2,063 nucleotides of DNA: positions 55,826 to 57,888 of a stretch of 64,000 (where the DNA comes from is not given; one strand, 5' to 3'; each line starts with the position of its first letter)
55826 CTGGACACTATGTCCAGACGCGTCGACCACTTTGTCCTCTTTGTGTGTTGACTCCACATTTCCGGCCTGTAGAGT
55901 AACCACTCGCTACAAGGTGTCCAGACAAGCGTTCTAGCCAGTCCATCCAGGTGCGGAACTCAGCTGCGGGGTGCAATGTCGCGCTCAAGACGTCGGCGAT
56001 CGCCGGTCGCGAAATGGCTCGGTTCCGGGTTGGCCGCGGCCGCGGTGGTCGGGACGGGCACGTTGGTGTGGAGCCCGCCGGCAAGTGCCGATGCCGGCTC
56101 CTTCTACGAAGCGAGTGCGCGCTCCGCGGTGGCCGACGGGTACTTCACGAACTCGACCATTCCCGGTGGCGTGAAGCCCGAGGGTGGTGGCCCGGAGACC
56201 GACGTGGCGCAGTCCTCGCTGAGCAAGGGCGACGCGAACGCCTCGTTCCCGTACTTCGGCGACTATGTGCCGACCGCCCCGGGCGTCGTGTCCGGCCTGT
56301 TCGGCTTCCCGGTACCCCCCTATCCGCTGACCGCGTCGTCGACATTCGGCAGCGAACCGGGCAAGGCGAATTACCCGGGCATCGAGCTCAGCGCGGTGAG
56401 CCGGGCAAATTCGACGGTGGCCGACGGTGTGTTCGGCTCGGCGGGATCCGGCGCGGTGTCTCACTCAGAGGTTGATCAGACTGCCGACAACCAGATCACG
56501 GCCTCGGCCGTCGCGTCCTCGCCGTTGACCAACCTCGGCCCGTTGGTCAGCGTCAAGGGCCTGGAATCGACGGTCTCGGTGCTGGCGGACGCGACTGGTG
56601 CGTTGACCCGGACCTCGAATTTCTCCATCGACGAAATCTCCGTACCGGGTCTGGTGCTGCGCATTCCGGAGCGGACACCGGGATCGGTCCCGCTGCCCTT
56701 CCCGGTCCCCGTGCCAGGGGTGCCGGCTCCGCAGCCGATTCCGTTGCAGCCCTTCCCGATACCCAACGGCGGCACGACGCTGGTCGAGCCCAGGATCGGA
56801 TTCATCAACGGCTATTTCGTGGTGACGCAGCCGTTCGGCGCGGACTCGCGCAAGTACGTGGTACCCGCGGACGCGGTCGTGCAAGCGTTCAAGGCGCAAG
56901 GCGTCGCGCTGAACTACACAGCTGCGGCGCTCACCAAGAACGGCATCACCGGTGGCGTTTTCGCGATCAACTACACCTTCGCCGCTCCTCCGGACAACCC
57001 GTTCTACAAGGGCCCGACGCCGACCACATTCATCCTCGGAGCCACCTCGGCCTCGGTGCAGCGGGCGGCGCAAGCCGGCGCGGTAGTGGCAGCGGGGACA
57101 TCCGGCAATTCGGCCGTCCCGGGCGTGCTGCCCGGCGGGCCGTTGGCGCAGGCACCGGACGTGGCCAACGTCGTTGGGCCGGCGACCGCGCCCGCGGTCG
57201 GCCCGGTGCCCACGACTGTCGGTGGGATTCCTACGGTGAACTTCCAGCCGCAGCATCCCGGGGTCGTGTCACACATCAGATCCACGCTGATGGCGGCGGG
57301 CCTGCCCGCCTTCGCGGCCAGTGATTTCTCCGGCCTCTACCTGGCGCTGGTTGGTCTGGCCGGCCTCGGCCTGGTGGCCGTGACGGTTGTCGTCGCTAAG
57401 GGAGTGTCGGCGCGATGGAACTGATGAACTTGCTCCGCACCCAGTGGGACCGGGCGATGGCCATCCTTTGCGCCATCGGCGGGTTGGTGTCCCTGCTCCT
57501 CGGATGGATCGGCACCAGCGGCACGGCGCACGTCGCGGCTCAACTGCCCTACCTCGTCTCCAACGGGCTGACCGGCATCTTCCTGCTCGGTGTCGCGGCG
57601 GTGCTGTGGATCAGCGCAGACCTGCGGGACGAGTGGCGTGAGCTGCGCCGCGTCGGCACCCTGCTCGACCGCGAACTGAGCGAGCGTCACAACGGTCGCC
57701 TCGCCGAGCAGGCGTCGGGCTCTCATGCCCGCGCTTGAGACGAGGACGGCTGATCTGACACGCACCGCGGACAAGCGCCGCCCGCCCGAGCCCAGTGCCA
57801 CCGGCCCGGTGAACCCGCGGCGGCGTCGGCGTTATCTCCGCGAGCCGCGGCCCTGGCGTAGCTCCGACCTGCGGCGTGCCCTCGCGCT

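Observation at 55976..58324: Second, diverged copy of the same trio in front of a second LivHM-SBP operon: paralogy supports a real functional unit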

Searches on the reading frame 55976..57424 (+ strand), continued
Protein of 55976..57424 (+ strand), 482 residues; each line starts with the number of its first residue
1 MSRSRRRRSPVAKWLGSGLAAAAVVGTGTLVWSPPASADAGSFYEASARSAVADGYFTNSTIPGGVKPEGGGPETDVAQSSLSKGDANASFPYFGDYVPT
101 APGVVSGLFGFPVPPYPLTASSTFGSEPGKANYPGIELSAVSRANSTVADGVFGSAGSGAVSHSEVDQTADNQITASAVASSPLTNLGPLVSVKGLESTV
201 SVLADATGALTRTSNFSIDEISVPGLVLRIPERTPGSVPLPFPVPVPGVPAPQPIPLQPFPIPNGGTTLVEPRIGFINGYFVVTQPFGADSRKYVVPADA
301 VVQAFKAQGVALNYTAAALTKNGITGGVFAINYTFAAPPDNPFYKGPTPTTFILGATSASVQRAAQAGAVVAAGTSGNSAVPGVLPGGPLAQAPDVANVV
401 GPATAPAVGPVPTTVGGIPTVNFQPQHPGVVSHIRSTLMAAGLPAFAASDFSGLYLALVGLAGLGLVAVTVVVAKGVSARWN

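Call 93: search_protein_families(library=pfam, alignment_id=A2, max_evalue=0.01)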
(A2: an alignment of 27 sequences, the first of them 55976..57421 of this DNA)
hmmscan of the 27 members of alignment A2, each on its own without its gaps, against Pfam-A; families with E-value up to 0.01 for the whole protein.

A. member 1, window:55976-57421:+ (482 aa): 0 families

B. families by the number of members that match (of 27 scanned): 1 family
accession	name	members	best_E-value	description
PF03990.20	DUF348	1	0.0037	G5-linked-Ubiquitin-like domain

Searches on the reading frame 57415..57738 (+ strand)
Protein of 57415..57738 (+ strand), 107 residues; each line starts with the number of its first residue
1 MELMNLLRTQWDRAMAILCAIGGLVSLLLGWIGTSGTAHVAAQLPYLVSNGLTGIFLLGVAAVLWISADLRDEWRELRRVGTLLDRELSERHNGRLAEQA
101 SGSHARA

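Call 9: search_protein_families(library=pfam, proteins=[window:57415-57738:+], max_evalue=1)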
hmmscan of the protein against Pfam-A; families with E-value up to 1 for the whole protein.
window:57415-57738:+ (107 aa): 0 families

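Call 10: search_protein_families(library=ncbifam, proteins=[window:57415-57738:+], max_evalue=1)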
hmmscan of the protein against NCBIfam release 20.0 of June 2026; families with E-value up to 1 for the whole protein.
window:57415-57738:+ (107 aa): 0 families

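Call 14: find_homologous_proteins(query=window:57415-57738:+)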
Query window:57415-57738:+ (107 aa): 308 proteins with E <= 0.001 among 333 candidates; the best 120 are listed.
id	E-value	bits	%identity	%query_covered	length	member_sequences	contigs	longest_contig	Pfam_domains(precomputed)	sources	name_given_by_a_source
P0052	4.0e-61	222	99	100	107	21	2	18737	-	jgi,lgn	jgi:hypothetical protein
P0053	1.1e-53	198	89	99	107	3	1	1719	-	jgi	-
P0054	1.8e-47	178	79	100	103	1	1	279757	-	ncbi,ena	-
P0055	1.8e-47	178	79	100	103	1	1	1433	-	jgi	jgi:hypothetical protein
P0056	2.5e-47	177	79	100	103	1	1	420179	-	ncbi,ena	-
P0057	2.3e-45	171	77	99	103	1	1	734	-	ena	-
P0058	5.7e-45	170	75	100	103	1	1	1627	-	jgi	jgi:hypothetical protein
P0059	7.3e-45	169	79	100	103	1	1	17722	-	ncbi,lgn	-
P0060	2.7e-44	168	75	99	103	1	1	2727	-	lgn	-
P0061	1.2e-43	166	73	100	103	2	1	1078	-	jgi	jgi:hypothetical protein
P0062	1.8e-43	165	72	100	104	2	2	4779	-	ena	-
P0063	2.2e-43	165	73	99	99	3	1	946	-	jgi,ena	-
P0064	3.0e-43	164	74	99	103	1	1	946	-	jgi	jgi:hypothetical protein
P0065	4.0e-43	164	79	86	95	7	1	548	-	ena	-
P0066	1.8e-42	162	78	86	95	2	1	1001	-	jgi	-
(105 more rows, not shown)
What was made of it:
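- P2 has 308 homologues (call 14).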

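Call 16: find_related_loci(query=A1, collection=genome_contigs, flank=10000)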
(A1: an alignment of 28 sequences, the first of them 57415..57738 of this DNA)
Query A1 (107 aa) in genome_contigs; peptide patterns used: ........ (x = any residue, [..] = any of these).
271 stretches matched a pattern; 161 encode a relative of the query (tblastn E <= 1e-3); the best 80 are kept; 80 distinct loci.
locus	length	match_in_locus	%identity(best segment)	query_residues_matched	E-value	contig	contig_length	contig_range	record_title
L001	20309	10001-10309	79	1-107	8e-53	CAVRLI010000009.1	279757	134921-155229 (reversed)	MAG: uncultured Actinomycetota bacterium isolate MFD01275.bin.2.123 genome assembly, contig: contig_27675, whole genome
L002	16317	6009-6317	71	1-106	2e-46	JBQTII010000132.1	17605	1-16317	MAG: Sporichthyaceae bacterium isolate SAW289 c_000000032761, whole genome shotgun sequence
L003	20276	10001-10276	76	1-92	1e-45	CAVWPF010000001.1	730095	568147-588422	MAG: uncultured Actinomycetota bacterium isolate MFD01275.bin.1.285 genome assembly, contig: contig_2084, whole genome s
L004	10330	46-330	75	1-95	7e-44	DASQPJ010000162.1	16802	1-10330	MAG TPA_asm: Sporichthyaceae bacterium isolate SMAG_U10827 k141_2573183, whole genome shotgun sequence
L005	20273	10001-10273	74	1-91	1e-43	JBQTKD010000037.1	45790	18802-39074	MAG: Sporichthyaceae bacterium isolate SAW121 c_000000189480, whole genome shotgun sequence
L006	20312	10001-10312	68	1-107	9e-39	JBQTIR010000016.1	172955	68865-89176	MAG: Sporichthyaceae bacterium isolate SAW263 c_000000226125, whole genome shotgun sequence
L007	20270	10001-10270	66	1-90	3e-35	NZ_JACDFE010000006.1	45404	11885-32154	MAG: Sporichthya sp. isolate MGR_bin378 SD2905_NODE_80_length_45404_cov_2.817656, whole genome shotgun sequence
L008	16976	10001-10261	67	1-87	3e-33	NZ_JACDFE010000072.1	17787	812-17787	MAG: Sporichthya sp. isolate MGR_bin378 SD2905_NODE_455_length_17787_cov_2.758777, whole genome shotgun sequence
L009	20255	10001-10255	64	1-85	6e-32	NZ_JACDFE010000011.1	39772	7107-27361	MAG: Sporichthya sp. isolate MGR_bin378 SD2905_NODE_107_length_39772_cov_2.889166, whole genome shotgun sequence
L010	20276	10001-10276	59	1-92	5e-31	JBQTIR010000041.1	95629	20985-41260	MAG: Sporichthyaceae bacterium isolate SAW263 c_000000042843, whole genome shotgun sequence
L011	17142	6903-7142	59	1-80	8e-30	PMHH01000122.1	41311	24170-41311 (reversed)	MAG: Acidimicrobiaceae bacterium isolate palsa_693 73.20120600_P3S.7_contig_626, whole genome shotgun sequence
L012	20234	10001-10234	60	1-78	2e-29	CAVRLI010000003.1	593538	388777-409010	MAG: uncultured Actinomycetota bacterium isolate MFD01275.bin.2.123 genome assembly, contig: contig_12337, whole genome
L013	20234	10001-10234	62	1-78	2e-29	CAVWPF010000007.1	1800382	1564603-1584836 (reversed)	MAG: uncultured Actinomycetota bacterium isolate MFD01275.bin.1.285 genome assembly, contig: contig_6974, whole genome s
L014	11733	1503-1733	64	1-77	9e-29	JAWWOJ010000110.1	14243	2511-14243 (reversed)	MAG: Frankiales bacterium isolate BP_344 scaffold_7523667, whole genome shotgun sequence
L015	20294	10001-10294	52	1-103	9e-29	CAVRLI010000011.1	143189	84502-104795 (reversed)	MAG: uncultured Actinomycetota bacterium isolate MFD01275.bin.2.123 genome assembly, contig: contig_35328, whole genome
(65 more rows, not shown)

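Call 48: search_solved_structures(query=A1, max_evalue=10)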
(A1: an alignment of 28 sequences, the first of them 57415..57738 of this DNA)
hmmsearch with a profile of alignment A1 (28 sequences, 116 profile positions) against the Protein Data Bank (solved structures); distinct sequences matched with E-value up to 10: 17.
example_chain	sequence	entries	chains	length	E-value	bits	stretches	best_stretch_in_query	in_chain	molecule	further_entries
6rz6_A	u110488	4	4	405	0.038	17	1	54-100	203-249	Cysteinyl leukotriene receptor 2,Soluble cytochrome b562,Cysteinyl leukotriene receptor 2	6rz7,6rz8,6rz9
8jmt_A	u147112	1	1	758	0.19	14.8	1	53-101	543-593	Adhesion G protein-coupled receptor L3,Soluble cytochrome b562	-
6rz4_A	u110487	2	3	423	0.25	14.4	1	43-100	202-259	Cysteinyl leukotriene receptor 1,Soluble cytochrome b562,Cysteinyl leukotriene receptor 1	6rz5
8tf5_A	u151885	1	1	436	0.39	13.7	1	51-100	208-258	G-protein coupled receptor 6,Soluble cytochrome b562 chimera,Soluble cytochrome b562,G-pro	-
6g7o_A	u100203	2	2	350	0.4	13.7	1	55-100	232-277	Alkaline ceramidase 3,Soluble cytochrome b562 | Alkaline ceramidase 3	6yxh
8t1v_A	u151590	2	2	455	0.43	13.6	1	51-100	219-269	G-protein coupled receptor 6, Soluble cytochrome b562 chimera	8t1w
5nj6_A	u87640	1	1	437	0.52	13.3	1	52-100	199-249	Proteinase-activated receptor 2,Soluble cytochrome b562,Proteinase-activated receptor 2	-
7tx6_A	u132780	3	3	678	0.87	12.6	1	19-100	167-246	Reduced folate transporter,Soluble cytochrome b562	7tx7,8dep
8qcx_A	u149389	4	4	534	0.9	12.6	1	55-98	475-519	Heme transporter FLVCR2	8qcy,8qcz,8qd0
7zly_A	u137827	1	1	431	0.99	12.4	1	53-100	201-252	Hydroxycarboxylic acid receptor 2,Soluble cytochrome b562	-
6k4j_A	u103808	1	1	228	1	12.4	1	19-65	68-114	CD9 antigen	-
5ndd_A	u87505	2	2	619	1.1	12.3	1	52-100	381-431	Lysozyme,Proteinase-activated receptor 2,Soluble cytochrome b562,Proteinase-activated rece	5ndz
9qu4_A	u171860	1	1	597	1.2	12.2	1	55-96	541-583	Immunoglobulin G-binding protein A,Choline/ethanolamine transporter FLVCR2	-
9i3t_A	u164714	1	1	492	1.4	11.9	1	55-100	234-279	Medium-wave-sensitive opsin 1,Soluble cytochrome b562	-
7vaf_A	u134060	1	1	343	1.4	11.9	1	21-63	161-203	Sodium/bile acid cotransporter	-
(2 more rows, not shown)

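Call 64: search_dna_similar(query=window:57415-57735:+, collection=plasmids, mode=protein, max_evalue=0.001, max_rows=15)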
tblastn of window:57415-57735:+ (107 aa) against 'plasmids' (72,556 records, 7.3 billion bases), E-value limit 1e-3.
No match.
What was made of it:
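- Tried and rejected: P2 is absent from them (call 64).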

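Call 82: search_protein_families(library=pfam, alignment_id=A6, max_evalue=0.00001)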
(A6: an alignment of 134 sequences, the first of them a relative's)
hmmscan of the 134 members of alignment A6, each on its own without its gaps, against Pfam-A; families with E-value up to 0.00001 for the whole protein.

A. member 1, L001:3489-4628:+ (380 aa): 1 family
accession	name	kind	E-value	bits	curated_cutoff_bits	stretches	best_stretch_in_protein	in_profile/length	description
PF00296.26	Bac_luciferase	-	2.9e-30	106.2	27.9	1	60-347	49-313/314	Luciferase-like monooxygenase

B. families by the number of members that match (of 134 scanned): 97 families (the first 25 are shown)
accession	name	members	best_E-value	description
PF00440.29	TetR_N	11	1.6e-17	Bacterial regulatory proteins, tetR family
PF00441.29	Acyl-CoA_dh_1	7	1.4e-45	Acyl-CoA dehydrogenase, C-terminal domain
PF02771.21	Acyl-CoA_dh_N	7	6e-31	Acyl-CoA dehydrogenase, N-terminal domain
PF08028.16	Acyl-CoA_dh_2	7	1.1e-18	Acyl-CoA dehydrogenase, C-terminal domain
PF00171.27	Aldedh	5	6.7e-163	Aldehyde dehydrogenase family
PF13561.12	adh_short_C2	5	2.6e-61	Enoyl-(Acyl carrier protein) reductase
PF00106.31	adh_short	5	7.6e-52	short chain dehydrogenase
PF00296.26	Bac_luciferase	5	1.2e-49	Luciferase-like monooxygenase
PF01636.29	APH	5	1.3e-29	Phosphotransferase enzyme family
PF02770.24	Acyl-CoA_dh_M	5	2.6e-27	Acyl-CoA dehydrogenase, middle domain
PF08659.16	KR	5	2.2e-14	KR domain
PF01266.30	DAO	5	6e-13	FAD dependent oxidoreductase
PF00890.30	FAD_binding_2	5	1.1e-11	FAD binding domain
PF01614.24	IclR_C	4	1.1e-32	Bacterial transcriptional regulator IclR C-terminal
PF09339.16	HTH_IclR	4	4.9e-13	IclR helix-turn-helix domain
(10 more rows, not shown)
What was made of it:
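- Closest known: HAAT-family ABC importers. Same: The catabolic neighbours fit an uptake role (call 82).
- The neighbours are catabolic enzymes and TetR or IclR regulators (call 82).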

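Call 92: search_protein_families(library=pfam, alignment_id=A1, max_evalue=0.01)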
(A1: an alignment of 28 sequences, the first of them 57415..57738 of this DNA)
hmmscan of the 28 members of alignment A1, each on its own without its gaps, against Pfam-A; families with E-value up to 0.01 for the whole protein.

A. member 1, window:57415-57738:+ (107 aa): 0 families

B. families by the number of members that match (of 28 scanned): 3 families
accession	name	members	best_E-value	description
PF20128.4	DUF6518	7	0.00028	Family of unknown function (DUF6518)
PF19744.4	DUF6232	1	0.00058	Family of unknown function (DUF6232)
PF09990.14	DUF2231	1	0.0043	Predicted membrane protein (DUF2231)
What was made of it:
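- On Any curated protein family for P1 and P2: P2 has only weak DUF6518 hits, in 7 of 28 members, best E 2.8e-4 (call 92).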
